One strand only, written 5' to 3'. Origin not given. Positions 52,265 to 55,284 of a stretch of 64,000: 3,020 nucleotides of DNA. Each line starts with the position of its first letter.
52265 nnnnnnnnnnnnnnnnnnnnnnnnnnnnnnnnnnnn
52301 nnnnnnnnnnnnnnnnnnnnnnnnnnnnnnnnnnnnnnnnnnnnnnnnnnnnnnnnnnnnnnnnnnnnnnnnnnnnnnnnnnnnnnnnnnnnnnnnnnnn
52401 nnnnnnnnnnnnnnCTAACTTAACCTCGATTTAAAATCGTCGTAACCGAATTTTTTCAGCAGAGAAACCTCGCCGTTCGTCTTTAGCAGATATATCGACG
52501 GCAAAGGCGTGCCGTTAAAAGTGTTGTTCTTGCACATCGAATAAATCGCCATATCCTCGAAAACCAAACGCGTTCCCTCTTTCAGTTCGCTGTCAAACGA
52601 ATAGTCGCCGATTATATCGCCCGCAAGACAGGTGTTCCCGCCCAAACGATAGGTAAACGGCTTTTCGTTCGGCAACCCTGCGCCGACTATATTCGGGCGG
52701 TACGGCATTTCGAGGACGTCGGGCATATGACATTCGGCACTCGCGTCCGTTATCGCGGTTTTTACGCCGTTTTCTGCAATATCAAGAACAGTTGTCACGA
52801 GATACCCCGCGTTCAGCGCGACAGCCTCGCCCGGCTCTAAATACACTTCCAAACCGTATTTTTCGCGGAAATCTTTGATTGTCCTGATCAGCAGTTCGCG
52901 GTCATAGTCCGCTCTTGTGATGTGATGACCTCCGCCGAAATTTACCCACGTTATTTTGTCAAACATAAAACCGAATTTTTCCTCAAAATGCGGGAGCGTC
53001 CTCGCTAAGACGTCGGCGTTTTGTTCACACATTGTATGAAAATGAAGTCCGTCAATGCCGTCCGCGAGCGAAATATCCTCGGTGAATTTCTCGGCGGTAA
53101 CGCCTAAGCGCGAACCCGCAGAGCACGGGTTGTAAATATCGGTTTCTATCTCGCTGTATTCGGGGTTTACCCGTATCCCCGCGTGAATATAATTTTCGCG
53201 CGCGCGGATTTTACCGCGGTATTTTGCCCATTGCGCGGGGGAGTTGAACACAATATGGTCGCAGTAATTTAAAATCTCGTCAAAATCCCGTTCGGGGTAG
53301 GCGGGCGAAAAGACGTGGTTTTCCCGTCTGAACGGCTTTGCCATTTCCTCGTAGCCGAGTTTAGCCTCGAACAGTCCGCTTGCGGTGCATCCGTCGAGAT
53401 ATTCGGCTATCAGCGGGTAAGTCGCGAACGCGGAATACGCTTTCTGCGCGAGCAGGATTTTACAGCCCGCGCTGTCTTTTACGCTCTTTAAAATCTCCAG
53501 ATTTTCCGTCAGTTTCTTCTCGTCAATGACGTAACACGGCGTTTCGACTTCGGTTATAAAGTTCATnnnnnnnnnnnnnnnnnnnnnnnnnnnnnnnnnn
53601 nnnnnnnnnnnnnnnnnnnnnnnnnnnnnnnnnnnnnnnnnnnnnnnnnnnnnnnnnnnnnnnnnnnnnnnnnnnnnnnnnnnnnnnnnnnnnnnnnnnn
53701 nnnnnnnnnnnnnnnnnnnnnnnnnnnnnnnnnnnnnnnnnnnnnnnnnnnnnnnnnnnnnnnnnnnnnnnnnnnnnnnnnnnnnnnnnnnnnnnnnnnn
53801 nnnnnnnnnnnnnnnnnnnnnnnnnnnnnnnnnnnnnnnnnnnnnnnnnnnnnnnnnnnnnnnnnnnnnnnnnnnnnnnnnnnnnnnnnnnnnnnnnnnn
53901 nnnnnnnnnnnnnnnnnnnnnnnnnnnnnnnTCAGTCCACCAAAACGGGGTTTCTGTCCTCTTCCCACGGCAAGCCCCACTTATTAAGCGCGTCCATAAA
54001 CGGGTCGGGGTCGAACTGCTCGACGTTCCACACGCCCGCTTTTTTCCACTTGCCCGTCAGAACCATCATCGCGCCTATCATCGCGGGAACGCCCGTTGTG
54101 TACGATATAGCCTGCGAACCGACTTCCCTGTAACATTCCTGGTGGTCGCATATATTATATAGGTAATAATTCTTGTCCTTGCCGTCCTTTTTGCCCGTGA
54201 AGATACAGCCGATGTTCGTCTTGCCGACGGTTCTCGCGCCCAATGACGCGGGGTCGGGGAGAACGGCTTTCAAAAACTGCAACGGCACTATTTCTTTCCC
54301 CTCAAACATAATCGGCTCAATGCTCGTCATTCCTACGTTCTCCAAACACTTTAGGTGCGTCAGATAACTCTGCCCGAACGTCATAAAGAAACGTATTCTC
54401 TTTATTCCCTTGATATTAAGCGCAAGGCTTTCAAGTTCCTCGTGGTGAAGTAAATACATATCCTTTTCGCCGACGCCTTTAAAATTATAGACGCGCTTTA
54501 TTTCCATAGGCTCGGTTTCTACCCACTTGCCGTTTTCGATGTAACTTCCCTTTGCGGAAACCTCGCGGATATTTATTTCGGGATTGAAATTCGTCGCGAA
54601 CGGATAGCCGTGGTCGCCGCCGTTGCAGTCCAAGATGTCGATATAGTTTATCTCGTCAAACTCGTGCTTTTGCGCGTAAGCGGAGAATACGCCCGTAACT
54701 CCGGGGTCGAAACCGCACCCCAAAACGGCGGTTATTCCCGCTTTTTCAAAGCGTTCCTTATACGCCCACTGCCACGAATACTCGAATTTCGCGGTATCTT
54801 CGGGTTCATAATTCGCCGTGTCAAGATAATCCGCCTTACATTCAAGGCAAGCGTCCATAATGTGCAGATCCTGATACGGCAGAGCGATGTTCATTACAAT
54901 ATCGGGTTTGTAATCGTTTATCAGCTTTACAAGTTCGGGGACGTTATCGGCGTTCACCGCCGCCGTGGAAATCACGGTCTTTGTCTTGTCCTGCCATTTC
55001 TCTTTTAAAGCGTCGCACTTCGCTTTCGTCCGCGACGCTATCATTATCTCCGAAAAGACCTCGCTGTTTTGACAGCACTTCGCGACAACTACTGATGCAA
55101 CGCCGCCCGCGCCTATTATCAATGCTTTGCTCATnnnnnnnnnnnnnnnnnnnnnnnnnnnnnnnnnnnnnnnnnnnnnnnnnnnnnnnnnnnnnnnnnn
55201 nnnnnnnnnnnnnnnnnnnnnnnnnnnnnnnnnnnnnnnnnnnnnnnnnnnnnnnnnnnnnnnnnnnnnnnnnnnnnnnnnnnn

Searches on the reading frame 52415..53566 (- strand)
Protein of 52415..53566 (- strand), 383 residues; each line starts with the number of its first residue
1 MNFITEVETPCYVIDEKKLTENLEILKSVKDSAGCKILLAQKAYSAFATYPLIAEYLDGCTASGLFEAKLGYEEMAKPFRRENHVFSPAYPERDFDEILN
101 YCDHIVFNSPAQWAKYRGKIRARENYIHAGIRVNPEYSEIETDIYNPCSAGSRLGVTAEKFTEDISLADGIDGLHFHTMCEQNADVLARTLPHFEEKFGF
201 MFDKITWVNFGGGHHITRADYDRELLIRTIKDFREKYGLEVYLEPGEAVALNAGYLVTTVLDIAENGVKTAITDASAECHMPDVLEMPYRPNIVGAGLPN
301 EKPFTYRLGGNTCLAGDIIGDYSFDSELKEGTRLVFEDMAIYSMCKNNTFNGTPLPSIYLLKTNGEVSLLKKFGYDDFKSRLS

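Call 77: search_protein_families(library=pfam, proteins=[window:52415-53566:-], max_evalue=0.00001)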
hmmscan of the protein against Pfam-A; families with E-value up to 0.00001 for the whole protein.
window:52415-53566:- (383 aa): 1 family
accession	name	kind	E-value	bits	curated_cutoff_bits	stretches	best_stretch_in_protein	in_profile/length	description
PF00278.28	Orn_DAP_Arg_deC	-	6.2e-15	55.7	23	1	11-339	1-94/95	Pyridoxal-dependent decarboxylase, C-terminal sheet domain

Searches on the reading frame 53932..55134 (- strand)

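Call 77: search_protein_families(library=pfam, proteins=[window:53932-55134:-], max_evalue=0.00001)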
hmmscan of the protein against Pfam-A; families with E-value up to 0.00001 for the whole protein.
window:53932-55134:- (400 aa): 2 families
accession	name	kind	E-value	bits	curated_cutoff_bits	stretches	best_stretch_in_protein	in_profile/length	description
PF16653.10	Sacchrp_dh_C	-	5.7e-47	161.5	31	1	141-387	1-264/265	Saccharopine dehydrogenase C-terminal domain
PF03435.24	Sacchrp_dh_NADP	-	1.7e-34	119.4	25.1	1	5-137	2-129/129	Saccharopine dehydrogenase NADP binding domain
